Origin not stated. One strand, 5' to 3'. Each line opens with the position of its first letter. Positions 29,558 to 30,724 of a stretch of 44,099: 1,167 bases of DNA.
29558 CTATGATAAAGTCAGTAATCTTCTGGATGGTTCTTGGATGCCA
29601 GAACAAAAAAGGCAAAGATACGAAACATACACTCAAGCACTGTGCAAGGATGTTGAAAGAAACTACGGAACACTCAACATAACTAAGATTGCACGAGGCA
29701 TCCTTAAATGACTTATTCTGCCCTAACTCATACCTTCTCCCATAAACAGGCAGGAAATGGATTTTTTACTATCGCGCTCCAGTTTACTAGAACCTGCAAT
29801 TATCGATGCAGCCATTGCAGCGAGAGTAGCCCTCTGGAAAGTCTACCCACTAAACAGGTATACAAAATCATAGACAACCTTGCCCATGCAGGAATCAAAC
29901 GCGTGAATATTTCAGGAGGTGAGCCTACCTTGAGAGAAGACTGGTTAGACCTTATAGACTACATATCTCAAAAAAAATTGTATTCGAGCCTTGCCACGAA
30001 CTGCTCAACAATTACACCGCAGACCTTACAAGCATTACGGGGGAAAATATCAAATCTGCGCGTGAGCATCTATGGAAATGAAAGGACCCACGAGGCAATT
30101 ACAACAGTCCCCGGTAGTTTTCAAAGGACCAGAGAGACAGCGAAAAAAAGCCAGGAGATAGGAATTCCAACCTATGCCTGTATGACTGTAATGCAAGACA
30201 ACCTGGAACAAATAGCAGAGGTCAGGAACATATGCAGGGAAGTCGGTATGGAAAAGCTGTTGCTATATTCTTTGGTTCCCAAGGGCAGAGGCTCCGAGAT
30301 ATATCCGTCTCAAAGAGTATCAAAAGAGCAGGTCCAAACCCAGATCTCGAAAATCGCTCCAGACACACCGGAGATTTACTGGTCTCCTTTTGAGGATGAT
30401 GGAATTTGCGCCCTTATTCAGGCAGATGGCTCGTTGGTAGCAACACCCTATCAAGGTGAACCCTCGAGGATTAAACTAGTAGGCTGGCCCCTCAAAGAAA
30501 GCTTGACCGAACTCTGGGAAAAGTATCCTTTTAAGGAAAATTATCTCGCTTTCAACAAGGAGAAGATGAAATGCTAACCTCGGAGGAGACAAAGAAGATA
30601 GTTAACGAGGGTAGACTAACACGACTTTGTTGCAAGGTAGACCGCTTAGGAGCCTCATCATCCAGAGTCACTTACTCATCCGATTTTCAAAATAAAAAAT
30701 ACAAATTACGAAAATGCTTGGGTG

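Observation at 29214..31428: Translationally coupled operon: SpoT/Mesh1-type HD hydrolase, radical SAM enzyme and kinase-fold protein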

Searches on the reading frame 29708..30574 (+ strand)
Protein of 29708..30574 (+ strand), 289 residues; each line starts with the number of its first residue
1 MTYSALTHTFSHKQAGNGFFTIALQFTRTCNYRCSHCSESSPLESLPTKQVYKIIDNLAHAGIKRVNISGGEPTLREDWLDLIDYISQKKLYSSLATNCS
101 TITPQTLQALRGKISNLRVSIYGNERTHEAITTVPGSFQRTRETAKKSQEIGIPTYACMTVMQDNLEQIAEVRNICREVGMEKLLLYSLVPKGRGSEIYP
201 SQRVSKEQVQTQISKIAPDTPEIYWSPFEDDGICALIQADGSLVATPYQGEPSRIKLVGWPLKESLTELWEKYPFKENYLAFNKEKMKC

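Call 3: search_protein_families(library=pfam, proteins=[window:29708-30574:+], max_evalue=1)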
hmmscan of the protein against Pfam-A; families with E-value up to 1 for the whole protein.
window:29708-30574:+ (289 aa): 3 families
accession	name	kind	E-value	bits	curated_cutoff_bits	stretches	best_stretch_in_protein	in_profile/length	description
PF04055.27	Radical_SAM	-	3.3e-19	70.1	29.5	1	25-172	2-162/166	Radical SAM superfamily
PF13353.11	Fer4_12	-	2.9e-05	24.8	22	1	23-108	8-95/137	4Fe-4S single cluster domain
PF18425.6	CspB_prodomain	-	0.028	14.8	25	1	107-175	14-82/89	Csp protease B prodomain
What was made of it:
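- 29708..30577 (+): Radical SAM enzyme, 289 aa. It is a SPASM/twitch-derived core with a degenerate twitch hairpin and a viperin-like overall fold. Core component. PF04055 at 3.3e-19 (call 3).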

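Call 4: search_protein_families(library=ncbifam, proteins=[window:29708-30574:+], max_evalue=1)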
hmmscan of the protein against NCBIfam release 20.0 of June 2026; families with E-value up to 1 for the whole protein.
window:29708-30574:+ (289 aa): 72 families (the best 25 are shown)
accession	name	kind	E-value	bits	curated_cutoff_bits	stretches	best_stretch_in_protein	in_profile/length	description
TIGR04054.1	rSAM_NirJ1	equivalog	1.6e-27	96.2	650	1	21-215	37-235/387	putative heme d1 biosynthesis radical SAM protein NirJ1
TIGR04545.1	rSAM_ahbD_hemeb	equivalog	8.4e-27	94.5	500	1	22-207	2-192/339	heme b synthase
TIGR04055.1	rSAM_NirJ2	equivalog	1.1e-26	94.2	500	1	24-216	4-200/326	putative heme d1 biosynthesis radical SAM protein NirJ2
TIGR04053.2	TIGR04053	equivalog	1.7e-26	93.3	395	1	22-217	10-214/366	TIGR04053 family radical SAM/SPASM domain-containing protein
TIGR04546.1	rSAM_ahbC_deAc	equivalog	6.5e-26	91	650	1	24-242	43-265/390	12,18-didecarboxysiroheme deacetylase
TIGR04347.1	pseudo_SAM_Halo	equivalog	6.4e-24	84.9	525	1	24-220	42-242/390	TIGR04347 family pseudo-SAM/SPASM protein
TIGR03962.1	mycofact_rSAM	equivalog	6.9e-24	84.6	265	1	22-210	14-206/339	mycofactocin radical SAM maturase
TIGR04051.1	rSAM_NirJ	equivalog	1.6e-23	83.3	515.45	1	25-197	7-184/354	heme d1 biosynthesis radical SAM protein NirJ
TIGR03961.1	rSAM_PTO1314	hypoth_equivalog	3.4e-21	75.9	306.05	1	27-181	30-183/332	PTO1314 family radical SAM protein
TIGR04251.1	SCM_rSAM_ScmF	equivalog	1.3e-20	74.1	400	1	22-201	6-194/353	SynChlorMet cassette radical SAM/SPASM protein ScmF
TIGR03913.1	rad_SAM_trio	equivalog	1.4e-19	69.8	591.75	1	24-182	23-185/477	GDL motif peptide-associated radical SAM/SPASM maturase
TIGR02668.1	moaA_archaeal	equivalog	3.8e-19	68.8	325.25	1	23-217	13-214/303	GTP 3',8-cyclase MoaA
TIGR04103.1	rSAM_nif11_3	equivalog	5.5e-19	68.1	725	1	25-195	10-184/412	nif11-class peptide radical SAM maturase 3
NF001199.0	PRK00164.2-1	equivalog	4.3e-18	65.5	231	1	22-217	14-217/308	GTP 3',8-cyclase MoaA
TIGR02109.1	PQQ_syn_pqqE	equivalog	1e-17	64.1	381.35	1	23-184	10-177/358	pyrroloquinoline quinone biosynthesis protein PqqE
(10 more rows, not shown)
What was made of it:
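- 29708..30577 (+): All NCBIfam hits are far below their cut-offs (call 4).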

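Call 5: search_protein_families(library=padloc, proteins=[window:29708-30574:+], max_evalue=1)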
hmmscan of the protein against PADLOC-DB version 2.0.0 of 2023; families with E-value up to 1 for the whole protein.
window:29708-30574:+ (289 aa): 4 families
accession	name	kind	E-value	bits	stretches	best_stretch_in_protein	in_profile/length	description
PDLC02903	pVip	-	1.7e-19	68.3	1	22-208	2-185/257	Viperins not associated with kinases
PDLC02904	pVip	-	6.1e-15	53.4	1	24-209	7-190/262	Viperins associated with kinases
PDLC02905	pVip-kinase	-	1.1e-07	29.5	1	21-124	183-294/474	Viperin-kinase fusion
PDLC04689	PDC-M51A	-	0.011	12.5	1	27-111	190-282/420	-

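Call 10: search_solved_structures(query=window:29708-30574:+, max_evalue=0.001, show_alignments=1)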
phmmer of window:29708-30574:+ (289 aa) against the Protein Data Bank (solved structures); distinct sequences matched with E-value up to 0.001: 15.
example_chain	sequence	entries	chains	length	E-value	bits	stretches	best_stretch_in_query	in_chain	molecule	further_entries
6efn_A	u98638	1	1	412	6.8e-15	58.5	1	22-213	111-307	Sporulation killing factor maturation protein SkfB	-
6c8v_A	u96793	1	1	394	1.8e-08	37.4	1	22-184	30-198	Coenzyme PQQ synthesis protein E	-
8wm2_A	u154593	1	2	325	1.3e-06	31.3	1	25-218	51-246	Fe-S radical SAM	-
9dgw_A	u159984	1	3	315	1.9e-06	30.7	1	20-131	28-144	Radical SAM core domain-containing protein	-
9dfw_A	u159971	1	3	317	2e-06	30.7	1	20-131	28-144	Radical SAM core domain-containing protein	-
7n7h_A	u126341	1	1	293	2e-06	30.7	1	22-88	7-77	VIPERIN-LIKE ENZYME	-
6b4c_A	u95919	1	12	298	2.1e-06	30.6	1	21-131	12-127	Viperin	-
7n7i_A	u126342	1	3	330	2.4e-06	30.5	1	20-131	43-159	Viperin-like enzyme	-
5vsl_A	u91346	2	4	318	3.3e-06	30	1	22-77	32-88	Radical S-adenosyl methionine domain-containing protein 2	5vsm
6q2p_A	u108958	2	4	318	3.4e-06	30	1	22-77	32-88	Radical S-adenosyl methionine domain-containing protein 2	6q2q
9dfu_A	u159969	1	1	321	2.6e-05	27.1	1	21-104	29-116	Radical SAM core domain-containing protein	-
7vob_C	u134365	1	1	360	4.2e-05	26.4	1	25-188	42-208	Cytosylglucuronate decarboxylase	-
7voc_C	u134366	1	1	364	4.3e-05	26.4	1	25-188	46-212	Cytosylglucuronate decarboxylase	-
9dfn_A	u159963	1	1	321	5.4e-05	26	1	22-104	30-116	Radical SAM core domain-containing protein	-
2fb2_A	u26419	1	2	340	0.00061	22.6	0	16-88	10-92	Molybdenum cofactor biosynthesis protein A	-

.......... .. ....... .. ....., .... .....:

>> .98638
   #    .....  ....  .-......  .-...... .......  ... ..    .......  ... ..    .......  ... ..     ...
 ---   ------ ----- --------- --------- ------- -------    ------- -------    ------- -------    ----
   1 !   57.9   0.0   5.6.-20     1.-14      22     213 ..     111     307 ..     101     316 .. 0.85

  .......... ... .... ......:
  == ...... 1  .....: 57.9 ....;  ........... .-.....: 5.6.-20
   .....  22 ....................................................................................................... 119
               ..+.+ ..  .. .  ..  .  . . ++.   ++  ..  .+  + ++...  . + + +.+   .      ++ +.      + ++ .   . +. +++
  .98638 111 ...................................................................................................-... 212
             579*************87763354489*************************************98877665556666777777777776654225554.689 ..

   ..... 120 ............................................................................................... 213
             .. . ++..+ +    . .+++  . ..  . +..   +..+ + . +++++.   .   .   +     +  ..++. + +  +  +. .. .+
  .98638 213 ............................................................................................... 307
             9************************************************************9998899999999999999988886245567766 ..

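Call 12: find_homologous_proteins(query=window:29708-30574:+, max_evalue=1e-10)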
Query window:29708-30574:+ (289 aa): 13 proteins with E <= 1e-10 among 392 candidates.
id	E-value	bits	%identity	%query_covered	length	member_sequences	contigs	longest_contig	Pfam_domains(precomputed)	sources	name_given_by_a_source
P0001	9.9e-127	440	100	69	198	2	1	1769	PF04055.28,PF13353.12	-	-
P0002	1.5e-119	417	63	100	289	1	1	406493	PF04055.28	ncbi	-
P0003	4.4e-116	405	61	99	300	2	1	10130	PF04055.28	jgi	-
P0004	6.9e-112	392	58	100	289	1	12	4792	PF04055.28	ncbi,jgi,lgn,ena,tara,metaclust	tara:strand:- start:2902 stop:3771 length:870 start_codon:yes stop_codon:yes gene_type:complete|meta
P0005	1.8e-111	390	58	100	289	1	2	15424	PF04055.28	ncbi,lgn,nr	ncbi:MAG: radical SAM protein [Nanoarchaeota archaeon]|nr:radical SAM protein [Nanoarchaeota archaeo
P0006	3.4e-103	363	56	100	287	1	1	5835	PF04055.28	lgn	-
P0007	4.8e-102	359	56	100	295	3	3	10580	PF04055.28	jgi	-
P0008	1.6e-99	351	55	100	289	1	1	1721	PF04055.28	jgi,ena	-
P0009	1.3e-94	335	53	100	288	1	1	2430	PF04055.28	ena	-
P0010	2.0e-93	331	52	100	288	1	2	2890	PF04055.28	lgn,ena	-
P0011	2.9e-76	275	55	78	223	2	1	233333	PF04055.28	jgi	-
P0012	6.8e-47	178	42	80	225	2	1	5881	PF04055.28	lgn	-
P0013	4.2e-12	64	23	93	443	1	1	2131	PF13186.12,PF04055.28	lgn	-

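Call 13: find_encoding_contigs(protein=P0002, flank=6000, max_places=3)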
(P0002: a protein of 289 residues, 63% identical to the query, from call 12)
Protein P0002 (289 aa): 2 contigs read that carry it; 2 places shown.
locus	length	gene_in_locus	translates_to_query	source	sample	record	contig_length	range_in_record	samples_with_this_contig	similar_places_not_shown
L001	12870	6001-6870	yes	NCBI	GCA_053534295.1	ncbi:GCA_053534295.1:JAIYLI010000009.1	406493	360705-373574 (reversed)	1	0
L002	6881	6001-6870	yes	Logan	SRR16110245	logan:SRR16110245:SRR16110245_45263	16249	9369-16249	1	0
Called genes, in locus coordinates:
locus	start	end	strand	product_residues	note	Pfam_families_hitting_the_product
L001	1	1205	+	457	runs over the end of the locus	PF02310:B12-binding, PF04055:Radical_SAM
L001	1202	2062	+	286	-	PF01180:DHO_dh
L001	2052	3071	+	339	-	-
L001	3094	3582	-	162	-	-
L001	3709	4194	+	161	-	PF00334:NDK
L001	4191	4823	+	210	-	-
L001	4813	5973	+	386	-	PF04055:Radical_SAM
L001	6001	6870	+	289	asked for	PF04055:Radical_SAM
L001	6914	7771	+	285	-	-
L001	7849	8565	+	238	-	PF01978:TrmB, PF01047:MarR (weak)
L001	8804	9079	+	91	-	-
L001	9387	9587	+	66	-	PF23477:zf_Tbcl_2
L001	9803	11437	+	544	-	-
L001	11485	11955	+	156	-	-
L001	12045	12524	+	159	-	-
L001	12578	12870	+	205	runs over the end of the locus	PF03575:Peptidase_S51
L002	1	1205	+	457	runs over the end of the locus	PF02310:B12-binding, PF04055:Radical_SAM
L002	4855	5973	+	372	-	PF04055:Radical_SAM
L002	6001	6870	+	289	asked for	PF04055:Radical_SAM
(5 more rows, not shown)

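Call 14: find_encoding_contigs(protein=P0005, flank=6000, max_places=3)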
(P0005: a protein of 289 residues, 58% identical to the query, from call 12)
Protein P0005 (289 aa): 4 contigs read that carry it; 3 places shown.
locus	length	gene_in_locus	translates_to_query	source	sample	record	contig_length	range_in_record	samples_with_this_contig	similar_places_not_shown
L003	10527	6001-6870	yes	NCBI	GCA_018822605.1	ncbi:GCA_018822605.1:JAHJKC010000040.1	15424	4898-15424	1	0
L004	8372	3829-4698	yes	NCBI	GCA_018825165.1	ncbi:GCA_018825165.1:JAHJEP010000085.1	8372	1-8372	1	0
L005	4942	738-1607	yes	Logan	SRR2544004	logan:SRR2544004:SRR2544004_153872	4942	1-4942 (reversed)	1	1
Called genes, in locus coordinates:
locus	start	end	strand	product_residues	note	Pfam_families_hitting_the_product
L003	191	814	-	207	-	PF09509:Hypoth_Ymh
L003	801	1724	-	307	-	-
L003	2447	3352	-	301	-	-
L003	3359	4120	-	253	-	-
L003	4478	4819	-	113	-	PF07883:Cupin_2 (weak)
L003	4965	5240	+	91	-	-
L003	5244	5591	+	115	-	-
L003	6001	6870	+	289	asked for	PF04055:Radical_SAM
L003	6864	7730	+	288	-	-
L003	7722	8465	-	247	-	PF01978:TrmB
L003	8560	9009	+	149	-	-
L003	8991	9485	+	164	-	-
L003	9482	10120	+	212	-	-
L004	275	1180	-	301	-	-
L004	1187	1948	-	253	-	-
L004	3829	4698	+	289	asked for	PF04055:Radical_SAM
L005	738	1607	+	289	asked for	PF04055:Radical_SAM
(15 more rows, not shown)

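Call 15: find_encoding_contigs(protein=P0003, flank=6000, max_places=3)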
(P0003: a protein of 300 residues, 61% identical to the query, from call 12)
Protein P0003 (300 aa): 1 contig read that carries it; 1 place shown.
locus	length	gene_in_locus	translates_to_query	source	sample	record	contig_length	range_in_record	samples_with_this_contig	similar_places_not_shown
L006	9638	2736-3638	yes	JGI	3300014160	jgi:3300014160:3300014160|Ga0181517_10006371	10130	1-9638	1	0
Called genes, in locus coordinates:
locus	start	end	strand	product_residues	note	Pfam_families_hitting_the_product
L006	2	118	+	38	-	?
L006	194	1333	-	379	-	PF17761:DUF1016_N, PF06250:YhcG_C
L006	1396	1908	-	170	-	PF04343:DUF488, PF22751:DUF488-N3a (faint)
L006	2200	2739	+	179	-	-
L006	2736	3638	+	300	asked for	PF04055:Radical_SAM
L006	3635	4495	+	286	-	-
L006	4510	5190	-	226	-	-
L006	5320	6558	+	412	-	PF04055:Radical_SAM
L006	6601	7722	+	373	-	PF13458:Peripla_BP_6, PF01094:ANF_receptor (weak)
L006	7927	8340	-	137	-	-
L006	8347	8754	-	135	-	-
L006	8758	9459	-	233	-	-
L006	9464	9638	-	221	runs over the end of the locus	?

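Call 16: find_encoding_contigs(protein=P0007, flank=6000, max_places=3)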
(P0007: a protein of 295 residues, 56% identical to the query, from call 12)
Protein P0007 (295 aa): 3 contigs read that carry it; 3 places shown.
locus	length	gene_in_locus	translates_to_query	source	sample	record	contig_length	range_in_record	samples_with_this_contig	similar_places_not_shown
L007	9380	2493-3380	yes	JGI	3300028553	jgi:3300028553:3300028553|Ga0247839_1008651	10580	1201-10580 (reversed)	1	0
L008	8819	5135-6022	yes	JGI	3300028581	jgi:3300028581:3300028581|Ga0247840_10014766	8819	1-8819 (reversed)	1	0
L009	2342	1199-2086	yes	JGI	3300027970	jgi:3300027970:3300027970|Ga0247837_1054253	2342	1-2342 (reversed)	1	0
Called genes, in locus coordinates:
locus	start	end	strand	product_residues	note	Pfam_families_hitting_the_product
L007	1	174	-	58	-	?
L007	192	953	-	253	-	PF00092:VWA, PF13519:VWA_2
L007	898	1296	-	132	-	-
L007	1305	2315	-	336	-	PF01555:N6_N4_Mtase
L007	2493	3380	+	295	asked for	PF04055:Radical_SAM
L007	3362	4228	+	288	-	-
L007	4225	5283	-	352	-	-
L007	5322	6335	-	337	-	-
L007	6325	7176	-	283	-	PF01180:DHO_dh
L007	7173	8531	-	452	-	PF02310:B12-binding, PF04055:Radical_SAM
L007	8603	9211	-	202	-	-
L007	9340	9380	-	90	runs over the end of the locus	-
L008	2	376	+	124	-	?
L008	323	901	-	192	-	PF00171:Aldedh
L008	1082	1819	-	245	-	PF04012:PspA_IM30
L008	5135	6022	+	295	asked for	PF04055:Radical_SAM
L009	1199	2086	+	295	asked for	PF04055:Radical_SAM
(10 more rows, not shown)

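Call 17: find_encoding_contigs(protein=P0011, flank=6000, max_places=2)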
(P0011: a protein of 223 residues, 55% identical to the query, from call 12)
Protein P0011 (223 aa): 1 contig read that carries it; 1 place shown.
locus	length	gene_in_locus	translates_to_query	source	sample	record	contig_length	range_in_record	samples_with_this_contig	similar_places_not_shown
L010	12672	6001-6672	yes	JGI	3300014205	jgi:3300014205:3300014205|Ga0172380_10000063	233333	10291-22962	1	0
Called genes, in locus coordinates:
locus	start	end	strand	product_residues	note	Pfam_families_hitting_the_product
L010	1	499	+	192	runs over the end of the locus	PF03167:UDG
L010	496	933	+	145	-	-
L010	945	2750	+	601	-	-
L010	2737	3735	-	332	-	PF00487:FA_desaturase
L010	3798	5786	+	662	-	-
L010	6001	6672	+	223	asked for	PF04055:Radical_SAM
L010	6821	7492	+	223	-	-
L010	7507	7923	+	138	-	PF09643:YopX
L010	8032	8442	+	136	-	-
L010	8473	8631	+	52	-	-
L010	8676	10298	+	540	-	PF13600:DUF4140, PF13598:DUF4139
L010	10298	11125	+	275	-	-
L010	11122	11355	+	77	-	-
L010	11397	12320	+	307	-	PF12796:Ank_2 (faint)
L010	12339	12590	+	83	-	-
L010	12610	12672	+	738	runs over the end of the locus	-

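Call 18: find_encoding_contigs(protein=P0006, flank=6000, max_places=2)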
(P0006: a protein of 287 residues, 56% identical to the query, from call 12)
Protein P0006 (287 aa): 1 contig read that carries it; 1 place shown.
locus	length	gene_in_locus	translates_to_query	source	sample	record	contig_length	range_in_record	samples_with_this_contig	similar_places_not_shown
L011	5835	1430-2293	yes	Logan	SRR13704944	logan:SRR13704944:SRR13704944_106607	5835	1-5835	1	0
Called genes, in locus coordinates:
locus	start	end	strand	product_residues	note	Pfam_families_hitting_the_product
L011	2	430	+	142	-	?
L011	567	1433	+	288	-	PF02811:PHP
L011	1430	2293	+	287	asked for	PF04055:Radical_SAM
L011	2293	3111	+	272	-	-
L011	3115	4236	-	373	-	PF13521:AAA_28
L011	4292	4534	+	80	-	-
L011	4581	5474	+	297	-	-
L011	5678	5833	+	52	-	?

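Call 19: find_encoding_contigs(protein=P0012, flank=6000, max_places=2)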
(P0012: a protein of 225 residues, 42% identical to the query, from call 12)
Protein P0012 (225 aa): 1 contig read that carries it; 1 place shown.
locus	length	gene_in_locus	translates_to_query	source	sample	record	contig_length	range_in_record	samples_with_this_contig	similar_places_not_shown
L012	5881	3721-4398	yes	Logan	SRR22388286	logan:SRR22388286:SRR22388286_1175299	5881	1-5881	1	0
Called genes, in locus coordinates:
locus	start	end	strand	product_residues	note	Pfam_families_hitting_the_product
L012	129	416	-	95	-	-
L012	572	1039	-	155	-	-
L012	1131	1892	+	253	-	PF01978:TrmB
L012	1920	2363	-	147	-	-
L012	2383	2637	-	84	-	-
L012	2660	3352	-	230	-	PF06210:DUF1003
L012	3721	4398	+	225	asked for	PF04055:Radical_SAM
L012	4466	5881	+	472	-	?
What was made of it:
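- Patchy distribution in variable genomic contexts (calls 13-19).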

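Call 26: find_related_loci(query=A2, collection=genome_contigs, flank=8000)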
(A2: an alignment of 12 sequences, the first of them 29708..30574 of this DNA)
Query A2 (289 aa) in genome_contigs; peptide patterns used: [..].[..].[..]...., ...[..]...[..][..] (x = any residue, [..] = any of these).
26 stretches matched a pattern; 6 encode a relative of the query (tblastn E <= 1e-3); 6 distinct loci.
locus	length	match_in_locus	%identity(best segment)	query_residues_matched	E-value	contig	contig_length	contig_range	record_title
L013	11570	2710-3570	61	2-289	6e-125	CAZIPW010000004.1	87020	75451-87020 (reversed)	MAG TPA_asm: uncultured Verrucomicrobiota bacterium isolate binchicken_co3_286 genome assembly, contig: NODE_673_length_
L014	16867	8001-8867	56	1-289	1e-120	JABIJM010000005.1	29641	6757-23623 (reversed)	MAG: Candidatus Woesearchaeota archaeon isolate SI054_bin25 k141_156631, whole genome shotgun sequence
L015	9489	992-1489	28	17-178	9e-13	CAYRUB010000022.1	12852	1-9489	MAG TPA_asm: uncultured Planctomycetales bacterium isolate binchicken_co220_28 genome assembly, contig: NODE_3160_length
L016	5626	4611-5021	24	27-164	4e-9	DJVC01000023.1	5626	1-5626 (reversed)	MAG TPA_asm: bacterium UBP3_UBA6266 isolate UBA6266 UBA6266_contig_255992, whole genome shotgun sequence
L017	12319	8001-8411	24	27-164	1e-8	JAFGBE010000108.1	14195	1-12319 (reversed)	MAG: Candidatus Auribacterota bacterium isolate Zod_Metabat.1009 k87_7852333, whole genome shotgun sequence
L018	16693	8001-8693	23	27-236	2e-14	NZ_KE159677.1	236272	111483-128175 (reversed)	Anaerotruncus sp. G3(2012) strain G3 acPFl-supercont1.6, whole genome shotgun sequence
